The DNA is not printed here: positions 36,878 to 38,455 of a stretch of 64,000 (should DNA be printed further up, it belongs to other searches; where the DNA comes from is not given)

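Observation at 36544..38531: Integrase-less 2-kb AT-rich islet at tRNA-Ser(GCU), bounded by a duplicated tRNA 3' end, with one PIN-like nuclease as cargo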

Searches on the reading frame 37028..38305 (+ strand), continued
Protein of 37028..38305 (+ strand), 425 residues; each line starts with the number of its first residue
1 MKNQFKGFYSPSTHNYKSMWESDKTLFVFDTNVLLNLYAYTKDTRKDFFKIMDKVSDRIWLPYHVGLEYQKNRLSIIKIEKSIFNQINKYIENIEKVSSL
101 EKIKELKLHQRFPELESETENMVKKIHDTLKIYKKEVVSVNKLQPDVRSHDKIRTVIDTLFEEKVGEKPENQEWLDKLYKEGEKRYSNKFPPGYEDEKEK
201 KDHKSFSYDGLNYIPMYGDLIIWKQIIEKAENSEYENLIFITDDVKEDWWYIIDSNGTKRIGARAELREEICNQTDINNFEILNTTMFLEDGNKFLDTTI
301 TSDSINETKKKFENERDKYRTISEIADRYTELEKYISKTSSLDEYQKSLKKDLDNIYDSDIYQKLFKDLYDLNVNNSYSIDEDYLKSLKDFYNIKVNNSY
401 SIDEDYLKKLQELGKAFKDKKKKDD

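Call 37: find_encoding_contigs(protein=P0009, flank=8000, max_places=2)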
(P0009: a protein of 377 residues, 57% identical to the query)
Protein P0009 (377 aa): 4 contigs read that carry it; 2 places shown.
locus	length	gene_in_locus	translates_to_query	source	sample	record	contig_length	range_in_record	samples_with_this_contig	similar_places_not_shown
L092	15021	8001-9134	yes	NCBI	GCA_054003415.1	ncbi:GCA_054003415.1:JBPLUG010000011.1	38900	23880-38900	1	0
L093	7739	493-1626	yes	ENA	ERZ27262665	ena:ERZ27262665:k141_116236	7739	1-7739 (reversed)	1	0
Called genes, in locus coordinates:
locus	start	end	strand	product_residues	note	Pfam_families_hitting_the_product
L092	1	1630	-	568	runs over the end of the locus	PF00587:tRNA-synt_2b, PF04073:tRNA_edit, PF03129:HGTP_anticodon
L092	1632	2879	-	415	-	PF05201:GlutR_N, PF01488:Shikimate_DH, PF13241:NAD_binding_7 (faint), PF00745:GlutR_dimer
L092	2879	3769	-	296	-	PF00348:polyprenyl_synt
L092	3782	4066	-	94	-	PF09442:DUF2018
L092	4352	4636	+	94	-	PF00216:Bac_DNA_binding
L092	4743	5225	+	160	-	-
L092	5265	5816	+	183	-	PF00160:Pro_isomerase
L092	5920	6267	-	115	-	PF01638:HxlR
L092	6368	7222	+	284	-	PF01370:Epimerase (faint), PF05368:NmrA, PF13460:NAD_binding_10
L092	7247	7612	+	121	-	PF12441:CopG_antitoxin (weak)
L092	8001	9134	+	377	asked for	PF18476:PIN_8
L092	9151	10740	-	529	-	PF22563:iREC, PF00072:Response_reg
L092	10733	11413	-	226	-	-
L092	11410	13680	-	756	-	PF12796:Ank_2 (weak), PF00023:Ank (faint), PF12796:Ank_2, PF13606:Ank_3 (faint), PF13637:Ank_4 (faint), PF13857:Ank_5 (faint), PF22561:HisKin-conflict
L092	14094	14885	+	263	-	-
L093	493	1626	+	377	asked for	PF18476:PIN_8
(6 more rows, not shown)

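Call 38: find_encoding_contigs(protein=P0013, flank=8000, max_places=2)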
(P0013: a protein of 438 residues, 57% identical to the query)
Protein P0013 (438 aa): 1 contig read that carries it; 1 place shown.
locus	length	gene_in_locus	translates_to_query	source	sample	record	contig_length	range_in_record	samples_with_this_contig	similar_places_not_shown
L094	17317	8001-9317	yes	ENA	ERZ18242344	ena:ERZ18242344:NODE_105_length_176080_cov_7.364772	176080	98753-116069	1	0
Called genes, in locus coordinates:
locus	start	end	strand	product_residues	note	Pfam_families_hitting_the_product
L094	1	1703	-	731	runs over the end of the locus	PF00989:PAS (weak), PF13426:PAS_9, PF00989:PAS, PF08448:PAS_4 (weak), PF13188:PAS_8 (weak), PF13426:PAS_9, PF08447:PAS_3, PF02518:HATPase_c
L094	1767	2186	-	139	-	-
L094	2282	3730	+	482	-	PF00890:FAD_binding_2, PF02910:Succ_DH_flav_C (faint)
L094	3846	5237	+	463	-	PF03600:CitMHS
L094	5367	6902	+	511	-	PF00117:GATase, PF07722:Peptidase_C26 (faint), PF02540:NAD_synthase (weak), PF00958:GMP_synt_C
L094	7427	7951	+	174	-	-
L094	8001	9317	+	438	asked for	PF18476:PIN_8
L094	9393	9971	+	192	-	-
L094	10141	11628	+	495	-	PF00931:NB-ARC (faint), PF02463:SMC_N (faint), PF13175:AAA_15 (faint), PF13476:AAA_23 (weak), PF00005:ABC_tran, PF13401:AAA_22 (faint), PF13304:AAA_21 (weak), PF00005:ABC_tran, +2 more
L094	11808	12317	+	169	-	PF00302:CAT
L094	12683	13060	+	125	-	PF02796:HTH_7 (faint), PF08220:HTH_DeoR (faint), PF08279:HTH_11 (faint)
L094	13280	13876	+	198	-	-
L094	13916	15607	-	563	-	PF02696:SelO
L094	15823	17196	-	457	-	PF00392:GntR, PF00155:Aminotran_1_2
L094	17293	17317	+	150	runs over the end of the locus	PF02627:CMD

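Call 39: find_encoding_contigs(protein=P0008, flank=8000, max_places=2)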
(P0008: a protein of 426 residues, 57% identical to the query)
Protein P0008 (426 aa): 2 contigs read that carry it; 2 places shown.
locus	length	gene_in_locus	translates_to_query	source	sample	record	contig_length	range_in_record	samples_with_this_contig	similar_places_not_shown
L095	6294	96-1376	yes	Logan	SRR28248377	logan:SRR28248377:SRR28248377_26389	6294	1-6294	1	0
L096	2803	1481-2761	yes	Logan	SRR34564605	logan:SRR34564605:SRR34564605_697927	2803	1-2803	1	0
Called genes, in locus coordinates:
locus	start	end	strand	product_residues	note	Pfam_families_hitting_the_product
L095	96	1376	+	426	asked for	PF18476:PIN_8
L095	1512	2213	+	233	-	-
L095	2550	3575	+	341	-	PF13310:Virulence_RhuM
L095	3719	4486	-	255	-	PF01022:HTH_5 (weak), PF09339:HTH_IclR, PF01614:IclR_C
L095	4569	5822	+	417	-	PF01494:FAD_binding_3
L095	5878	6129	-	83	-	-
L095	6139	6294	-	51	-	?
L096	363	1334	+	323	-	-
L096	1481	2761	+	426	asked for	PF18476:PIN_8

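Call 52: predict_structure(alignment_id=A1)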
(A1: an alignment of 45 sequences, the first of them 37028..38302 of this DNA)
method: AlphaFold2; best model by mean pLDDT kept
length: 425 residues; sequences in the alignment: 45
mean_pLDDT: 83.0   pTM: 0.75
mean pLDDT of the five models: 83.0, 81.3, 80.4, 80.2, 80.1
residues with pLDDT >= 90: 233; 70-90: 101; 50-70: 57; < 50: 34
segments of 3 or more residues with pLDDT < 50: 356-358, 372-380, 394-402, 420-425
pLDDT, mean of each block of 10 residues (from residue 1): 86 94 98 96 97 98 98 93 91 86 79 89 92 93 81 95 96 97 95 89 93 96 97 95 92 73 90 94 97 96 97 87 76 69 58 53 53 44 53 45 52 54 43
secondary structure, 60 per line:
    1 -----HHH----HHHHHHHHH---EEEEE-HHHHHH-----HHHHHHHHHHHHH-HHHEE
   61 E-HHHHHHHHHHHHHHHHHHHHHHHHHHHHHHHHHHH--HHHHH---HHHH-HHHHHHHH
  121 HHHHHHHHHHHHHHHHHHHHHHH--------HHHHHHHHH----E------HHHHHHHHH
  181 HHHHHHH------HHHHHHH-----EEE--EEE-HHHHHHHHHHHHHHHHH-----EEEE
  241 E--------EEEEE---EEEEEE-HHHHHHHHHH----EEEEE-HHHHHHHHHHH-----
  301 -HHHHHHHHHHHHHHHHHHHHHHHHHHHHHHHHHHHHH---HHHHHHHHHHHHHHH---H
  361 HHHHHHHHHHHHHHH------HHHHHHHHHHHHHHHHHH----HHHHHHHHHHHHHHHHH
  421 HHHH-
elements in order: H13-21 E25-29 H31-36 H42-54 E59-61 H63-97 H100-104 H108-111 H113-143 H152-160 H172-187 H194-200 E206-208 E211-213 H215-231 E237-241 E250-254 E258-263 H265-274 E279-283 H285-295 H302-338 H342-356 H360-375 H382-399 H404-424

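Call 56: find_related_loci(query=A1, collection=metagenome_contigs, flank=6000)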
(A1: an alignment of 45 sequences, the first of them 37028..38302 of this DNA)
Query A1 (425 aa) in metagenome_contigs; peptide patterns used: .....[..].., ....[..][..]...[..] (x = any residue, [..] = any of these).
600 stretches matched a pattern (row limit reached: there are more); 506 encode a relative of the query (tblastn E <= 1e-3); the best 80 are kept; 80 distinct loci.
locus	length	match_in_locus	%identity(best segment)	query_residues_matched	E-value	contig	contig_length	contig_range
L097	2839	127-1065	60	2-314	5e-119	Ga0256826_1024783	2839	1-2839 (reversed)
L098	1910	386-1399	54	1-350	1e-119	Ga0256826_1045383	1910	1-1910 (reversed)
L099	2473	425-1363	58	1-313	2e-115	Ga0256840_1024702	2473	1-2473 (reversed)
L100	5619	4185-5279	52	1-347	6e-110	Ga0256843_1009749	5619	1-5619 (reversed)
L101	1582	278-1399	49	1-373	4e-110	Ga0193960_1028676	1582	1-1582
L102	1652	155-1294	45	1-378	2e-107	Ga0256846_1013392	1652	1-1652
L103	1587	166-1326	45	1-398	7e-107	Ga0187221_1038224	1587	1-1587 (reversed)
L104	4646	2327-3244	51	1-305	5e-100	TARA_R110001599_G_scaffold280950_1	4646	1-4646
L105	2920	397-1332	49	1-312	6e-102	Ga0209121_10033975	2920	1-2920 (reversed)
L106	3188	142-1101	50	1-321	5e-101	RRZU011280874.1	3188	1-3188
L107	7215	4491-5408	50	1-305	3e-97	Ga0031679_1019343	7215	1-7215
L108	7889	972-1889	50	1-305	3e-97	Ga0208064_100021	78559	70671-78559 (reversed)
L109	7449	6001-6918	50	1-305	3e-97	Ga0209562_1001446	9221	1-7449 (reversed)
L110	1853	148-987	57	34-313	8e-102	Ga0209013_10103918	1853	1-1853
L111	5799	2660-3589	48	5-314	5e-94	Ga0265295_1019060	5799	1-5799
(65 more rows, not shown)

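Call 57: fold_search(model_id=the predicted structure, library=pdb)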
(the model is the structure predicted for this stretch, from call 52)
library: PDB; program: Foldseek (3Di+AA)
matches with E <= 10: 87; with E <= 0.001: 0
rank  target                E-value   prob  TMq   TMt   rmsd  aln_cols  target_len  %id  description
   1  6qpq_A                2.5e-01  0.18  0.16  0.17  16.9       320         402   10  The structure of the cohesin head module elucidates the mechanism of ring opening (released 2020-02-05)
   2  6qpq_C                5.0e-01  0.12  0.16  0.16  17.0       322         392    9  The structure of the cohesin head module elucidates the mechanism of ring opening (released 2020-02-05)
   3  9dir_A                2.2e+00  0.08  0.10  0.21  17.6       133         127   13  Cryo-EM structure of the heme/hemoglobin transporter ChuA, in complex with de novo designed binder G7 (released 2025-05-21)
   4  9rai_f                2.2e+00  0.02  0.11  0.08  25.9       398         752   10  Structure of the S.aureus MecA/ClpC/ClpP degradation system (released 2025-09-10)
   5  8cih_A                2.4e+00  0.23  0.18  0.37  15.2       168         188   17  Structure of FL CINP (released 2024-02-21)
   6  8x5t_A                2.5e+00  0.05  0.11  0.20  13.8       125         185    8  Crystal structure of Thermus thermophilus peptidyl-tRNA hydrolase in complex with adenosine 5'-monophosphate (released 2024-11-20)
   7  8i21_B                2.8e+00  0.02  0.10  0.15  33.7       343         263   10  Cryo-EM structure of 6-subunit Smc5/6 arm region (released 2024-06-26)
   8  9a72_A                4.0e+00  0.09  0.14  0.18  16.7       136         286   16  Integrative model of YFMS-CHEW by crosslinking MS and deep learning (released 2024-09-18)
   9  8v8h_B                4.0e+00  0.06  0.09  0.15  18.9       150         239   13  PI3Ka H1047R co-crystal structure with inhibitor in cryptic pocket near H1047R (compound 4). (released 2024-03-20)
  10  9rai_d                4.0e+00  0.02  0.12  0.08  23.9       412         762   10  Structure of the S.aureus MecA/ClpC/ClpP degradation system (released 2025-09-10)
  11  8gjg_A                4.2e+00  0.06  0.10  0.22  23.0       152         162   16  De novo design of high-affinity protein binders to bioactive helical peptides (released 2024-01-10)
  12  8ux9_B                4.5e+00  0.03  0.16  0.17  23.9       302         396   12  Asymmetric unit of the PARIS Immune Complex at 3.2 Angstrom Resolution (released 2024-09-18)
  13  6qj0                  4.5e+00  0.03  0.14  0.14  16.7       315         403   11  Crystal structure of the C. thermophilum condensin Smc2 ATPase head (crystal form II) (released 2019-07-03)
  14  6wvk_H                4.5e+00  0.03  0.12  0.08  16.0       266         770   12  Cryo-EM structure of Bacillus subtilis RNA Polymerase in complex with HelD (released 2020-11-18)
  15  8dk2_C                4.5e+00  0.02  0.14  0.10  40.5       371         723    8  CryoEM structure of Pseudomonas aeruginosa PA14 JetABC in an unclamped state trapped in ATP dependent dimeric form (released 2022-10-05)
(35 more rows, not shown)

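Call 66: get_annotated_region(hit=H1, flank=4000)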
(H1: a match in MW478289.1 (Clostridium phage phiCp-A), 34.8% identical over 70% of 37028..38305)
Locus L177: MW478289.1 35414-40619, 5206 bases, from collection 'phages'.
description: Clostridium phage phiCp-A, complete genome.
organism: Clostridium phage phiCp-A (NCBI taxid 2814702)
taxonomy: Viruses; Duplodnaviria; Heunggongvirae; Uroviricota; Caudoviricetes
host: Clostridium perfringens; source: chicken feces; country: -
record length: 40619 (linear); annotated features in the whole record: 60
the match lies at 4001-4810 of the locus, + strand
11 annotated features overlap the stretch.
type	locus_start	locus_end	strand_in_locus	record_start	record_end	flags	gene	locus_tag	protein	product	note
CDS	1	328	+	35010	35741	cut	-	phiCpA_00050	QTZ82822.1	DNA replication protein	-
CDS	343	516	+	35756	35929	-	-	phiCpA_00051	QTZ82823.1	hypothetical protein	-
CDS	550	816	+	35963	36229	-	-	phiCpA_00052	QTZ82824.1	hypothetical protein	-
CDS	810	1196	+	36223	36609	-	-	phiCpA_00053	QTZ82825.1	endonuclease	RusA endonuclease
CDS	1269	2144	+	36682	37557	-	-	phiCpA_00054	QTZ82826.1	hypothetical protein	-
CDS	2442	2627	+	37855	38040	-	-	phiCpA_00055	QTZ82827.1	hypothetical protein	-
CDS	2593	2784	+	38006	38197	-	-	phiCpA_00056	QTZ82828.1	hypothetical protein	-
CDS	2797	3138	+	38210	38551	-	-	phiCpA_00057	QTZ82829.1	HNH endonuclease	-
CDS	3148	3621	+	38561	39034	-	-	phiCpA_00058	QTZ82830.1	sigma factor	-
tRNA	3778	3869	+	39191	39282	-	-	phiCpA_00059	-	tRNA-Ser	-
CDS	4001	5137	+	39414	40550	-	-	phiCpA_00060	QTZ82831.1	hypothetical protein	-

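Call 67: search_dna_similar(query=window:37028-38305:+, collection=plasmids, mode=protein, max_rows=15)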
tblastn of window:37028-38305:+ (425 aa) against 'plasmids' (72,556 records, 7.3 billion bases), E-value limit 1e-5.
Records with a match: 69; places in all: 70; records where one place covers at least 80% of the query: 9.
Best place of each record, by identity: <60% 69.
By first word of the organism name: Apilactobacillus 16; Bacillus 8; Rhodococcus 4; Priestia 3; Lactococcus 3; Klebsiella 2; Acinetobacter 2; Pantoea 2; Escherichia 2; Psychrobacter 1; and 26 more.
By predicted mobility (MOB-suite, as given by PLSDB): non-mobilizable 45; mobilizable 15; conjugative 9.
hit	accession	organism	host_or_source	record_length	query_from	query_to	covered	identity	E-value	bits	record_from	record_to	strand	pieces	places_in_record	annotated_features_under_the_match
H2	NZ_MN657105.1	Psychrobacter sp.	-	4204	1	365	86%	37.6%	1e-73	257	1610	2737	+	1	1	PIN-like domain-containing protein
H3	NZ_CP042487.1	Klebsiella pneumoniae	Homo sapiens,Whole organism,clinical ...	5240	1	314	74%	40.3%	6e-69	244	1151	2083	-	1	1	PIN-like domain-containing protein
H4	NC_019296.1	Rahnella sp. WMR114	Allium ampeloprasum,host root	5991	1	310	68%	43.2%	1e-58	253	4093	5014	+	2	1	PIN-like domain-containing protein (x2)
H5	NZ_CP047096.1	Rossellomorea marisflavi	cell culture,soil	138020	1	355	84%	34.8%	4e-42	166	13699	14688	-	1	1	PIN-like domain-containing protein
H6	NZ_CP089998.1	Cytobacillus spongiae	sponge,Pure culture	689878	1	381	90%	31.1%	3e-30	131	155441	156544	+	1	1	PIN-like domain-containing protein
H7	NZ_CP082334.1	Exiguobacterium acetylicum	water,Urban freshwater pond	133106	5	352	82%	33.2%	4e-30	158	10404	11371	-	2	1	PIN-like domain-containing protein | hypothetical protein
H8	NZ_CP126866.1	Enterobacter hormaechei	Dog,isolated bacterial culture,central ...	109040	1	307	72%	37.3%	8e-51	191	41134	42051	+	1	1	PIN-like domain-containing protein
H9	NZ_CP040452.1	Halomonas sp. PA16-9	-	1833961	25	390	85%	30.2%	3e-24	138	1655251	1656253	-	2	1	none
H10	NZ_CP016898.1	Acinetobacter soli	cell,soil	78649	1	295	69%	36.4%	6e-47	180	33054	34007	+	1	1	PIN-like domain-containing protein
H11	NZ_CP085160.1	Pseudosulfitobacter sp. DSM 107133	cell culture,Seawater from the North ...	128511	1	340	80%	31.4%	3e-38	155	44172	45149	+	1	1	PIN-like domain-containing protein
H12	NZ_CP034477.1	Pantoea agglomerans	food,leaf from rome apple cultivar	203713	3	302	71%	34.9%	3e-49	187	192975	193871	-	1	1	PIN-like domain-containing protein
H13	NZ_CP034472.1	Pantoea agglomerans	food,leaf from rome apple cultivar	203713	3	302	71%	34.9%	3e-49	187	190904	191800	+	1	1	PIN-like domain-containing protein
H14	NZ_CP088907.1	Rhodococcus qingshengii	cell culture,forest soil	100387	8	383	88%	27.6%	6e-27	121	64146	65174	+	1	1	PIN-like domain-containing protein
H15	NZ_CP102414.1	Ruegeria sp. YS9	seaweed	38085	1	342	80%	30.2%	1e-35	147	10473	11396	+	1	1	PIN-like domain-containing protein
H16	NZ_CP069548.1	Escherichia coli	Homo sapiens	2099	1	306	72%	32.9%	4e-40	158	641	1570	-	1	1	PIN-like domain-containing protein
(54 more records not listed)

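Call 68: get_annotated_region(hit=H16, flank=3000)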
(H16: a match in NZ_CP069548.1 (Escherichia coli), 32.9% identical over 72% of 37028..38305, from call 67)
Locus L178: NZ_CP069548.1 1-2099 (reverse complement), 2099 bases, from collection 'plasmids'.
description: Escherichia coli strain FDAARGOS_1248 plasmid unnamed6
organism: Escherichia coli (NCBI taxid 562)
taxonomy: Bacteria; Pseudomonadota; Gammaproteobacteria; Enterobacterales; Enterobacteriaceae; Escherichia; Escherichia coli
host: -; source: Homo sapiens; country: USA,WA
typing (MOB-suite, as given by PLSDB): non-mobilizable; replicon rep_cluster_2358
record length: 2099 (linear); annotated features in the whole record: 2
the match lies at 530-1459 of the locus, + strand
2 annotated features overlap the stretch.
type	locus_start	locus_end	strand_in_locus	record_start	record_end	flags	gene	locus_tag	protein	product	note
CDS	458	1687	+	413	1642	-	-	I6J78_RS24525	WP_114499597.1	PIN-like domain-containing protein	-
CDS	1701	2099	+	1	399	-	-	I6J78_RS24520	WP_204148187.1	hypothetical protein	-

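Call 69: get_annotated_region(hit=H2, flank=5000)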
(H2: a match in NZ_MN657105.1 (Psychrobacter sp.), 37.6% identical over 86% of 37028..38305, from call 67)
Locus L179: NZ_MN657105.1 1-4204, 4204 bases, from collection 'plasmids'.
description: Psychrobacter sp. strain ANT_P48 plasmid pA48P2, complete sequence
organism: Psychrobacter sp. (NCBI taxid 56811)
taxonomy: Bacteria; Pseudomonadota; Gammaproteobacteria; Moraxellales; Moraxellaceae; Psychrobacter; Psychrobacter sp.
host: -; source: -; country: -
typing (MOB-suite, as given by PLSDB): non-mobilizable
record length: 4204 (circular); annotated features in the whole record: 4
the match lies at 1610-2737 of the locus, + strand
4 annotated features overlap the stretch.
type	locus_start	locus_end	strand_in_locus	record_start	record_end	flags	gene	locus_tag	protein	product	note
CDS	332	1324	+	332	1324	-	repM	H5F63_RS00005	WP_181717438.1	replication initiation protein RepM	GO:0006270 - DNA replication initiation [Evidence IEA]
CDS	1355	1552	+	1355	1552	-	-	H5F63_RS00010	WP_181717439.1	hypothetical protein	-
CDS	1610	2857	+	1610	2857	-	-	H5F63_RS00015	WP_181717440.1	PIN-like domain-containing protein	-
CDS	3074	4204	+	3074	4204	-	mobV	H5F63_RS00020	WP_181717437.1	MobV family relaxase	GO:0006310 - DNA recombination [Evidence IEA]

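Call 70: get_annotated_region(hit=H3, flank=5000)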
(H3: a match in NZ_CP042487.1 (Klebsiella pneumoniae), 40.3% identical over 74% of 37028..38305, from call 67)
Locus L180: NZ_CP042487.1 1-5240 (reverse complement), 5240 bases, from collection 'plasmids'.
description: Klebsiella pneumoniae strain C51 plasmid pC51_006, complete sequence
organism: Klebsiella pneumoniae (NCBI taxid 573)
taxonomy: Bacteria; Pseudomonadota; Gammaproteobacteria; Enterobacterales; Enterobacteriaceae; Klebsiella; Klebsiella pneumoniae
host: -; source: Homo sapiens,Whole organism,clinical sample; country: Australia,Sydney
typing (MOB-suite, as given by PLSDB): non-mobilizable; replicon ColRNAI_rep_cluster_1987,rep_cluster_2373
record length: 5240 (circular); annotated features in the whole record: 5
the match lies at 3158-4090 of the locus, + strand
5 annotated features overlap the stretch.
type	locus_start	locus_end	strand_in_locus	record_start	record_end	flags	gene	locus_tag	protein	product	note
CDS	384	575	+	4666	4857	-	-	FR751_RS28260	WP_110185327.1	Rop family plasmid primer RNA-binding protein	-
CDS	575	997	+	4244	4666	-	-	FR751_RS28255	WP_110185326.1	helix-turn-helix domain-containing protein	-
CDS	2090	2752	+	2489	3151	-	-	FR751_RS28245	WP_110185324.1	hypothetical protein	-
CDS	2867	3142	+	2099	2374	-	-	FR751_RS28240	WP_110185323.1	hypothetical protein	-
CDS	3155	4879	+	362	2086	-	-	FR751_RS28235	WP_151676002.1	PIN-like domain-containing protein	-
